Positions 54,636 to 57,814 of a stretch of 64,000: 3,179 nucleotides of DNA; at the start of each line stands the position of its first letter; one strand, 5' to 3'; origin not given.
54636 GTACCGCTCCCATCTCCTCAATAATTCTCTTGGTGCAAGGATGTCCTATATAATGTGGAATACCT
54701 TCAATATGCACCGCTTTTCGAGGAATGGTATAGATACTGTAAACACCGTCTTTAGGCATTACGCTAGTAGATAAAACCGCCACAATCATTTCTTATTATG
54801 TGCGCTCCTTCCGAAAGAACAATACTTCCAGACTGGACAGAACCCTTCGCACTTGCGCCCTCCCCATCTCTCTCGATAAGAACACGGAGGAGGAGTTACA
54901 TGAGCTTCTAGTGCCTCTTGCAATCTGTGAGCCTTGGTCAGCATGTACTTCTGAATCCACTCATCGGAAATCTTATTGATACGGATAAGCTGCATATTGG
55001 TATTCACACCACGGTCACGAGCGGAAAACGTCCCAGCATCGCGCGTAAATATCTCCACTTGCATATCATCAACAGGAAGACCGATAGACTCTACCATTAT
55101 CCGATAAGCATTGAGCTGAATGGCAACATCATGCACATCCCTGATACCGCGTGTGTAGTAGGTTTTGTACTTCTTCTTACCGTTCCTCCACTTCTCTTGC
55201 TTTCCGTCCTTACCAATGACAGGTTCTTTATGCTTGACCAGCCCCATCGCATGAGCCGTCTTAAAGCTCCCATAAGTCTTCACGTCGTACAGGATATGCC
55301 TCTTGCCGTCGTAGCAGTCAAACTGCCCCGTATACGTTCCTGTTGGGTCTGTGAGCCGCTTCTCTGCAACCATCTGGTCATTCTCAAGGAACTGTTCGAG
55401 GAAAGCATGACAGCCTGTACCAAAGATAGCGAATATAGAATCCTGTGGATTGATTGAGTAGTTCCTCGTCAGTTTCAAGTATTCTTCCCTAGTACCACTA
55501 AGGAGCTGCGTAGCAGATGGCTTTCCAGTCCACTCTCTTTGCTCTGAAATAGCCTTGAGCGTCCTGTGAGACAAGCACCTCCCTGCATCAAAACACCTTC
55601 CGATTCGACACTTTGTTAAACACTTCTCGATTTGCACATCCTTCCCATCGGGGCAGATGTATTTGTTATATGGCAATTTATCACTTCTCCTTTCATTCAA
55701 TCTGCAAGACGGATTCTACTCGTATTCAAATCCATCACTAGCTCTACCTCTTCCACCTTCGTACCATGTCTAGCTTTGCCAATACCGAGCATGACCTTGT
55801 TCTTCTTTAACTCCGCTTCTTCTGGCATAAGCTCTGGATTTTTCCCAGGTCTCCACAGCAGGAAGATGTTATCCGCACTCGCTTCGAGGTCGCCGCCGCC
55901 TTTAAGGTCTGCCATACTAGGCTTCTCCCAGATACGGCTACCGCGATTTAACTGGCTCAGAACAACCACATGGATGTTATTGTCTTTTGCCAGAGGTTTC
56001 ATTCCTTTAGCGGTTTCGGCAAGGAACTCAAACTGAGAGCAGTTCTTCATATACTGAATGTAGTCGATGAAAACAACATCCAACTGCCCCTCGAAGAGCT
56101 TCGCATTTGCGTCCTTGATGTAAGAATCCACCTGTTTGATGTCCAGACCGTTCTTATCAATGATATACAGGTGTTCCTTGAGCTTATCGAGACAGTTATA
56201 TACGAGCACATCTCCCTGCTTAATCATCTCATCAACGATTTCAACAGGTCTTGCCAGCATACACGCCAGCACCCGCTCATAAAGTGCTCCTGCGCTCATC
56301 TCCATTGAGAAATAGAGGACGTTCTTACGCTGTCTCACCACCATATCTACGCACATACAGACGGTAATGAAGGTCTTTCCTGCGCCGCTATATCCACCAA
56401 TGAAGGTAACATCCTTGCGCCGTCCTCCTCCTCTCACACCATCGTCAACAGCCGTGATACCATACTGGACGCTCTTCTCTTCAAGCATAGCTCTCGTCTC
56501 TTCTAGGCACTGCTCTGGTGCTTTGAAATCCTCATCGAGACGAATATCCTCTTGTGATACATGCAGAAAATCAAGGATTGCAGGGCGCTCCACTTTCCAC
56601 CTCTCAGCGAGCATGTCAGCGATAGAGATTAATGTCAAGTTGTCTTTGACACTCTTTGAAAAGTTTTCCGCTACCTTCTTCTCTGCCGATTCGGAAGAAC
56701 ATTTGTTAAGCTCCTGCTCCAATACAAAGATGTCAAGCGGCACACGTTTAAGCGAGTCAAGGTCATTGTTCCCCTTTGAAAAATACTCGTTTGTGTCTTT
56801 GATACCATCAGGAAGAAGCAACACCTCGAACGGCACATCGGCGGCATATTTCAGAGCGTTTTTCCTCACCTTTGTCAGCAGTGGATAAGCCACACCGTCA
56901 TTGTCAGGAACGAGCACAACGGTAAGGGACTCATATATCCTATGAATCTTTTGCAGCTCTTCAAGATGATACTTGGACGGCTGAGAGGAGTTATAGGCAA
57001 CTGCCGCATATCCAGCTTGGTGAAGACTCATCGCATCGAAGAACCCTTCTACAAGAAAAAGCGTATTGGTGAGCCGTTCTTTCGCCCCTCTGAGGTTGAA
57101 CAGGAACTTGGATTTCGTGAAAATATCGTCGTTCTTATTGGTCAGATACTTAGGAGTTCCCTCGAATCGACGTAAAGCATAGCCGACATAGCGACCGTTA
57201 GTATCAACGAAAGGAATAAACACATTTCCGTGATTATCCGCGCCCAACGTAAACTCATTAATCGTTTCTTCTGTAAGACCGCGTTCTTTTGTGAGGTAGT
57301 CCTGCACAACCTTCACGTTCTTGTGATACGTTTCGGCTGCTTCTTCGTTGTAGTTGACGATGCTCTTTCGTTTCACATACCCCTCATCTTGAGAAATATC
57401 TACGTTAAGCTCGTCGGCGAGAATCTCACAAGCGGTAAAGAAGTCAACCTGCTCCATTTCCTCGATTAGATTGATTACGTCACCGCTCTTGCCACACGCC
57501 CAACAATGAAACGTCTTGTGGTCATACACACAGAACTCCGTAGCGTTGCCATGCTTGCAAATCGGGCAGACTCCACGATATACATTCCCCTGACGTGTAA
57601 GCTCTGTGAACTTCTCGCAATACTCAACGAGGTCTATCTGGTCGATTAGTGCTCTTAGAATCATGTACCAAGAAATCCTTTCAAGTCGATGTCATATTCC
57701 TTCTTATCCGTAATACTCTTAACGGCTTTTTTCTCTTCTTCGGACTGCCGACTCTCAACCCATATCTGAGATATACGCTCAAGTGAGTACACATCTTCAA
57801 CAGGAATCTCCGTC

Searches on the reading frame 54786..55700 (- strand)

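Call 49: search_protein_families(library=phrogs, proteins=[window:54786-55700:-], max_evalue=0.00001)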
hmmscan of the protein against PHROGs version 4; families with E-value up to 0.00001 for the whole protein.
window:54786-55700:- (304 aa): 1 family
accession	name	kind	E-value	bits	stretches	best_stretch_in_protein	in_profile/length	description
phrog_2139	-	DNA, RNA and nucleotide metabolism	1.5e-32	114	2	110-281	119-257/330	exonuclease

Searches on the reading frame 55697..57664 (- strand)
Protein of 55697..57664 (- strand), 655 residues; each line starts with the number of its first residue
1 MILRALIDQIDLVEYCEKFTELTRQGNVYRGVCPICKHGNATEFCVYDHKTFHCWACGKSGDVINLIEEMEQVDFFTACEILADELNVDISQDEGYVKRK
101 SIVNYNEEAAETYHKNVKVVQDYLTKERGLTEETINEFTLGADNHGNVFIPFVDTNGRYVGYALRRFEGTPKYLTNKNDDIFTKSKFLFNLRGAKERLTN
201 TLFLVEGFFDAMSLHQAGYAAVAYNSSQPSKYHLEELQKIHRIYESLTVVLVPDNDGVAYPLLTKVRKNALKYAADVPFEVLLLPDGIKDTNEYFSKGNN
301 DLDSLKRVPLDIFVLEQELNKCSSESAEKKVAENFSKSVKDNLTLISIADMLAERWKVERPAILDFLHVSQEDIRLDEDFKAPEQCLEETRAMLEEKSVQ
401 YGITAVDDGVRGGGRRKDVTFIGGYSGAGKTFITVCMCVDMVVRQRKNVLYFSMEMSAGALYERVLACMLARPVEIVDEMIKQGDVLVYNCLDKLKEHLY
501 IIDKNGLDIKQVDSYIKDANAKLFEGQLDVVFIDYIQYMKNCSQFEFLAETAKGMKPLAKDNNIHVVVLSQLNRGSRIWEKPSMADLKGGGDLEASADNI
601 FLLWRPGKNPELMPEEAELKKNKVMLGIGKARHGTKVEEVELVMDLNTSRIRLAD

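Call 49: search_protein_families(library=phrogs, proteins=[window:55697-57664:-], max_evalue=0.00001)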
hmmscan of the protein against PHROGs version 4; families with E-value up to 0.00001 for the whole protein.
window:55697-57664:- (655 aa): 14 families
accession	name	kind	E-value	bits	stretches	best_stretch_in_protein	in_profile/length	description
phrog_239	-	DNA, RNA and nucleotide metabolism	7.7e-61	208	1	11-652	20-597/801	DNA primase/helicase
phrog_19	-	DNA, RNA and nucleotide metabolism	1.3e-51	177.2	1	389-652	325-579/621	DnaB-like replicative helicase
phrog_6444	-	DNA, RNA and nucleotide metabolism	5.8e-45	155.1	2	3-141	10-159/577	DNA primase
phrog_47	-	DNA, RNA and nucleotide metabolism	7e-43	148.3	1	12-341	31-369/947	DNA primase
phrog_243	-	DNA, RNA and nucleotide metabolism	1.7e-25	90.5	1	412-651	30-265/273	DnaB-like replicative helicase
phrog_5482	-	unknown function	4.2e-17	62.9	1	416-647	50-292/341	-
phrog_18097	-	DNA, RNA and nucleotide metabolism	2.3e-15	57.7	1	6-95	10-100/199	DNA primase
phrog_11530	-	unknown function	2.1e-14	54.8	1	498-608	5-118/184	-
phrog_849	-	DNA, RNA and nucleotide metabolism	6.3e-13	49.5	1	107-257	135-297/435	DNA primase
phrog_11992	-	unknown function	3.3e-11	44.7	1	45-117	43-116/177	-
phrog_510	-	DNA, RNA and nucleotide metabolism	4.1e-11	43.3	1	24-100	38-117/667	DNA primase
phrog_360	-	DNA, RNA and nucleotide metabolism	1.8e-08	35.6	1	26-104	27-108/133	DNA primase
phrog_1139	-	DNA, RNA and nucleotide metabolism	5.3e-07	29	1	20-275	19-241/895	DNA primase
phrog_22657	-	unknown function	9.5e-06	24.5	0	147-258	198-315/1185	-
